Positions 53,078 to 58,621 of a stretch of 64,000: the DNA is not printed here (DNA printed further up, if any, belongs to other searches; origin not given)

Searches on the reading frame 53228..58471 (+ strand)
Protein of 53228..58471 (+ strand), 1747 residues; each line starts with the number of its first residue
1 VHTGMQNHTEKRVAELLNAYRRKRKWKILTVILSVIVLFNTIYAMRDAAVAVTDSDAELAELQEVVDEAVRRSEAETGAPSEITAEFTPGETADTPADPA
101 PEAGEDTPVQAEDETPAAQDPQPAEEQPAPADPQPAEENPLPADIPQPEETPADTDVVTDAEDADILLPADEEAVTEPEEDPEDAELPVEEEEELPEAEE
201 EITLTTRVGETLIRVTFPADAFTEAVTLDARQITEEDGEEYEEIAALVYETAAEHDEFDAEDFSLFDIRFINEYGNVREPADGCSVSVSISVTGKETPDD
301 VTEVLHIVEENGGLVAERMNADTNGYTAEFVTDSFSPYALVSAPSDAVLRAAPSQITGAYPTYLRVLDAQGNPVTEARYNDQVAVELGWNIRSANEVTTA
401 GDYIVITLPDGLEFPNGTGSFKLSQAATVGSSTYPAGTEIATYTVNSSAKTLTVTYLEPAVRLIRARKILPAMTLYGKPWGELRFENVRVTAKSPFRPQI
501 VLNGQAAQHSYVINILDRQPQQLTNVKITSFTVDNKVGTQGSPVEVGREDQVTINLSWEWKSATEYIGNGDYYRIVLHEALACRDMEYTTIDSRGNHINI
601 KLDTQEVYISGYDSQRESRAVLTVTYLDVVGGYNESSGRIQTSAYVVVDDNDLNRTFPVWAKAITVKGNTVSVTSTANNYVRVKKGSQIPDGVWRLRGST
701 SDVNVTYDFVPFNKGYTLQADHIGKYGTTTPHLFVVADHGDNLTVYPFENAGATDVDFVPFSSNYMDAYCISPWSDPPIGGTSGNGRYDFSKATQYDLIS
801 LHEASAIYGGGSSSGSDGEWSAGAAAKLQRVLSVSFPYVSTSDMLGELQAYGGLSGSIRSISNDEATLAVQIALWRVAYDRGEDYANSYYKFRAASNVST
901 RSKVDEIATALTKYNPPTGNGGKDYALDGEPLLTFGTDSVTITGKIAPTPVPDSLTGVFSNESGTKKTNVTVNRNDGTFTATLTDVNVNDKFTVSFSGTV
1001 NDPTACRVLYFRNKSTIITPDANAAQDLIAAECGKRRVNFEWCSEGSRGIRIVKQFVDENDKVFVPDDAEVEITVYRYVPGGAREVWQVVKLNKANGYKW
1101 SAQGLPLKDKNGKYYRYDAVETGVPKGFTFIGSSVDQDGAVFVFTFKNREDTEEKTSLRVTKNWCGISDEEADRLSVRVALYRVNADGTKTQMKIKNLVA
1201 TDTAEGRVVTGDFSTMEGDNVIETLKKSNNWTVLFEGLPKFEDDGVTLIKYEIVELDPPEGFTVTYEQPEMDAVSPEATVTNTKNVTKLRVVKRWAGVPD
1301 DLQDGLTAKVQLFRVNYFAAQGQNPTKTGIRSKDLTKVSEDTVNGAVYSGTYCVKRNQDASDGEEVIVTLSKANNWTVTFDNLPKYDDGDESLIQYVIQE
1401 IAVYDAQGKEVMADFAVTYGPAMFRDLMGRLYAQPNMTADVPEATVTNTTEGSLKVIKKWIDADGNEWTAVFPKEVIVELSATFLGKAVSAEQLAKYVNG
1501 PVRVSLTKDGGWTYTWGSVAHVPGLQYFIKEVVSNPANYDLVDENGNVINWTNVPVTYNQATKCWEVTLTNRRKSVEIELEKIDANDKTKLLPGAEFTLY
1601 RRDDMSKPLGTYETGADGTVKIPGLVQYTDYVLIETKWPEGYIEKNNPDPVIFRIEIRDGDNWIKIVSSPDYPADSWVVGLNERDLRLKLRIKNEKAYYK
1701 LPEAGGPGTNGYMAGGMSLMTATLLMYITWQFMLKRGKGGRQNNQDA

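Call 83: search_protein_families(library=pfam, proteins=[window:53228-58471:+])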
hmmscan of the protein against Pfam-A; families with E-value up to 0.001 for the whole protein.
window:53228-58471:+ (1747 aa): 4 families
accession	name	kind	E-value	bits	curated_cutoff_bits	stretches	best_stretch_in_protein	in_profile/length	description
PF05738.19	Cna_B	-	1.6e-21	77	22.3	3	1362-1405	28-74/87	Cna protein B-type domain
PF17802.7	SpaA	-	5.2e-14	52.6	23.1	1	1577-1656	2-77/91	Prealbumin-like fold domain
PF17961.7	Big_8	-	1.4e-09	38.5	22.9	1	381-456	4-73/103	Bacterial Ig domain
PF08341.16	TED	-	3.4e-05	24.6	22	1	768-894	2-75/102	Thioester domain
